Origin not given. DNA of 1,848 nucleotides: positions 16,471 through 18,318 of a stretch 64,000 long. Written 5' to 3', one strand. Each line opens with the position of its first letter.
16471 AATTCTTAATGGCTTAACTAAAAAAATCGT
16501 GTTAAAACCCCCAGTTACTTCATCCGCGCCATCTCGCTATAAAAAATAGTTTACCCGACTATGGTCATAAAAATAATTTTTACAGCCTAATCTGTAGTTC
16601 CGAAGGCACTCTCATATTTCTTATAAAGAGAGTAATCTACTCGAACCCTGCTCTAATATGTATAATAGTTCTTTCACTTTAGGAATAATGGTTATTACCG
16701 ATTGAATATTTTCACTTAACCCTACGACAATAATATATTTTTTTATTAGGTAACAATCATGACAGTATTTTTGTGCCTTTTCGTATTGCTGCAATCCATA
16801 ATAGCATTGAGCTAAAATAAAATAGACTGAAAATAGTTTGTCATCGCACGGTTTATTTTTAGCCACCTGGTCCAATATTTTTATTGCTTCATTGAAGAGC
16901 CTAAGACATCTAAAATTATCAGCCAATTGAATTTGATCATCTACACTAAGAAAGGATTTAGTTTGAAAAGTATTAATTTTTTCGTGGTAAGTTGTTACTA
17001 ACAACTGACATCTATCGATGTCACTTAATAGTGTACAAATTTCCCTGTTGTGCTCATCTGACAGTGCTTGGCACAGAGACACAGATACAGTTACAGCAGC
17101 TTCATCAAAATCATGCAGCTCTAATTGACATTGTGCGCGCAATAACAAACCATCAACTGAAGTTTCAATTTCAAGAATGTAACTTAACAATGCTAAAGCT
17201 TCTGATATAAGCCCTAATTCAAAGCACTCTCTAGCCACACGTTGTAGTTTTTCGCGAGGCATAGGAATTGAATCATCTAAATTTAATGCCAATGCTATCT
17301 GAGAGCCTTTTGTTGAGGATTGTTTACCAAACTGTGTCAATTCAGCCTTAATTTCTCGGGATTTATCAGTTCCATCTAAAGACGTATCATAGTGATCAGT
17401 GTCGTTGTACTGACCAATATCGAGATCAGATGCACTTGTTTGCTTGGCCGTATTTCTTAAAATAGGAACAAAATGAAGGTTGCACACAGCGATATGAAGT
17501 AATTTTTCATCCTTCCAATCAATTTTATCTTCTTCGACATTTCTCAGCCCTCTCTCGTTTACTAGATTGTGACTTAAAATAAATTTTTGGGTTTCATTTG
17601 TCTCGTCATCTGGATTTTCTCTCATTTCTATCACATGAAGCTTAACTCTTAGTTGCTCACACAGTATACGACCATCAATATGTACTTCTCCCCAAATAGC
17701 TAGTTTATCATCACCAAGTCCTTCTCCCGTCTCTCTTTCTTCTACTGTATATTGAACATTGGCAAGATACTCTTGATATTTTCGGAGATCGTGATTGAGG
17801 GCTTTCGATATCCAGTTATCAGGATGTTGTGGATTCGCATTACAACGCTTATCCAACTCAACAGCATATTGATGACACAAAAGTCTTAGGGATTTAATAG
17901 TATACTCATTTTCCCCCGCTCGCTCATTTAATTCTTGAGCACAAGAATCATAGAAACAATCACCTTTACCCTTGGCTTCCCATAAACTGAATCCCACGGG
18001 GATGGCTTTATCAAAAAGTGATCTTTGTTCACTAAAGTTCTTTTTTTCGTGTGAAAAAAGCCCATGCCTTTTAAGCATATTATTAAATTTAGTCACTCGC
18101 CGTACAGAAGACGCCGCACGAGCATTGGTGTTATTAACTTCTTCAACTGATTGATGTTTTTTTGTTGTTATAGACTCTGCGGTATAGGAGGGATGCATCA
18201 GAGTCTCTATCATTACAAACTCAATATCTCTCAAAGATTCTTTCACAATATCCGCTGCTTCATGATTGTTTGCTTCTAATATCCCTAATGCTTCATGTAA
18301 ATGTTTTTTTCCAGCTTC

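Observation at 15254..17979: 634-bp, 99.5%-identical inverted repeat inside two convergent STAND genes could swap their C-terminal tails by inversion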

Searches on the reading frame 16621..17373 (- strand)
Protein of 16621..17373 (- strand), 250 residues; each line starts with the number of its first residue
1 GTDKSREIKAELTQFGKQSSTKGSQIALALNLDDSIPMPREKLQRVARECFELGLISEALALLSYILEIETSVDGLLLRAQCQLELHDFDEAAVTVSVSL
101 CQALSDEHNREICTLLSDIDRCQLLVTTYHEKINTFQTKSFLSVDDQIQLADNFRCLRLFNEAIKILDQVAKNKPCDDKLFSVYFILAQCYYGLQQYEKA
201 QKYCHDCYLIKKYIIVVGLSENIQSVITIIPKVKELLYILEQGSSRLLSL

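Call 31: search_protein_families(library=pfam, proteins=[window:16621-17343:-], max_evalue=0.1)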
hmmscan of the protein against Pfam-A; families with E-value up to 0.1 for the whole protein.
window:16621-17343:- (240 aa): 12 families
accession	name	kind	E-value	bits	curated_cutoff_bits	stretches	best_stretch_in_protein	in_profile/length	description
PF12895.13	ANAPC3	-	2.6e-08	34.5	27.2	2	149-197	4-49/82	Anaphase-promoting complex, cyclosome, subunit 3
PF14559.12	TPR_19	-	5.1e-07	30.4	25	1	44-86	5-48/68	Tetratricopeptide repeat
PF07719.23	TPR_2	-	1.9e-06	28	27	1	173-195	3-25/34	Tetratricopeptide repeat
PF23360.2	BBS7_GAE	-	4.3e-05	24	28.1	1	50-128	15-86/109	BBS7 GAE domain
PF13174.12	TPR_6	-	0.00012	22.9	26.3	0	173-195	2-24/33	Tetratricopeptide repeat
PF00515.34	TPR_1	-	0.0002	21.5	27.8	1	173-195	3-25/34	Tetratricopeptide repeat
PF13428.12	TPR_14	-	0.00028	21.7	23.5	0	137-169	4-36/44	Tetratricopeptide repeat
PF13431.12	TPR_17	-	0.0013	19.3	24.4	0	166-192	8-34/34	Tetratricopeptide repeat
PF13181.12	TPR_8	-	0.0027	18.2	25.7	1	172-197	2-27/34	Tetratricopeptide repeat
PF13424.12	TPR_12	-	0.026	15.2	30.1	0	140-193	9-67/77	Tetratricopeptide repeat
PF17004.11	SRP_TPR_like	-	0.044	14.3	35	0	144-193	48-89/109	Putative TPR-like repeat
PF13432.12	TPR_16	-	0.054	14.4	32.7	0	141-190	4-50/65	Tetratricopeptide repeat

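Call 45: find_homologous_proteins(query=window:16621-17343:-, max_evalue=0.001)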
Query window:16621-17343:-: 667 candidates shared short words with the query, none scored E <= 0.001.

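Call 66: find_encoding_contigs(protein=window:16621-17373:-, flank=10000, max_places=5)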
Protein window:16621-17373:- (250 aa): 1 contig read that carries it; 1 place shown.
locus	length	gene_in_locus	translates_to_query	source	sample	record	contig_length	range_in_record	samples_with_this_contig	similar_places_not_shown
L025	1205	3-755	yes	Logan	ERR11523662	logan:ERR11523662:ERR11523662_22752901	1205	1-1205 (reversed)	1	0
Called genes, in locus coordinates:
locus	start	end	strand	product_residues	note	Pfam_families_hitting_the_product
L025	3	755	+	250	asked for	?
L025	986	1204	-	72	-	?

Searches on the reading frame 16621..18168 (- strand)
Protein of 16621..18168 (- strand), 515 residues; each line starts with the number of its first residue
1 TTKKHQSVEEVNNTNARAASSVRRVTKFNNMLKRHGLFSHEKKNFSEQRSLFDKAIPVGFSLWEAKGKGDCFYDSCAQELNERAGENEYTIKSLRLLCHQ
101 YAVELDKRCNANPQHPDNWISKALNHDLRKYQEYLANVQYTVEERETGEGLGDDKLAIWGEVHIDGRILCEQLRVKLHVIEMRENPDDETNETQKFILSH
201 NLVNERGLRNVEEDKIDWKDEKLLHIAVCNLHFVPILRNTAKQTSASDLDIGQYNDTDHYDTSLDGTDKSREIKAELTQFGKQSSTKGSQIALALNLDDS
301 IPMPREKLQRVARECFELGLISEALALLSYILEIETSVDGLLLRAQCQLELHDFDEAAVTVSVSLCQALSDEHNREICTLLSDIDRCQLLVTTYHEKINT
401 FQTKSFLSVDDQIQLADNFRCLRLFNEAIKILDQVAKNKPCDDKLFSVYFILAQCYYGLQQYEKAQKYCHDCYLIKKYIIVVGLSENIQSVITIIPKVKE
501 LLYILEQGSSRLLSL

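Call 63: predict_structure(protein=window:16621-18168:-)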
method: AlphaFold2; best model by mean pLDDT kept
length: 515 residues; sequences in the alignment: 1
mean_pLDDT: 39.3   pTM: 0.24
mean pLDDT of the five models: 39.3, 33.8, 31.6, 30.5, 28.6
residues with pLDDT >= 90: 0; 70-90: 5; 50-70: 60; < 50: 450
segments of 3 or more residues with pLDDT < 50: 1-4, 9-45, 92-94, 108-424, 426-428, 441-515
pLDDT, mean of each block of 10 residues (from residue 1): 47 41 38 39 50 64 60 68 58 52 51 40 34 31 32 27 28 29 33 30 30 33 32 31 30 29 30 33 32 30 41 39 41 36 34 33 38 44 41 37 38 39 48 50 46 42 46 41 35 41 40 32
secondary structure, 60 per line:
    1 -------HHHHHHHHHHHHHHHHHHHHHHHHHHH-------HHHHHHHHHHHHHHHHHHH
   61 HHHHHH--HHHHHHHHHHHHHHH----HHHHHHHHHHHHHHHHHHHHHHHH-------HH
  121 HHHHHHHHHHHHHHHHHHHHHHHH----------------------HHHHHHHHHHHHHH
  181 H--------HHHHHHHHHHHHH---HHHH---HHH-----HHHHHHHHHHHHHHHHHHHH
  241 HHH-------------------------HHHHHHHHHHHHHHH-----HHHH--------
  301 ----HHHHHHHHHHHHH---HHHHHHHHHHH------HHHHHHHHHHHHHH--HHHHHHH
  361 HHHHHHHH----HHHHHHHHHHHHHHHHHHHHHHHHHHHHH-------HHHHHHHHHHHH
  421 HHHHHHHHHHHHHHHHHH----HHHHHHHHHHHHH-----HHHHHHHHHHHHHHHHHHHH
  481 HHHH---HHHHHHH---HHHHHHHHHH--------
elements in order: H8-34 H42-66 H69-83 H88-111 H119-144 H167-181 H190-202 H206-209 H221-243 H269-283 H289-292 H305-317 H321-331 H338-351 H354-368 H373-401 H409-438 H443-455 H461-484 H488-494 H498-507
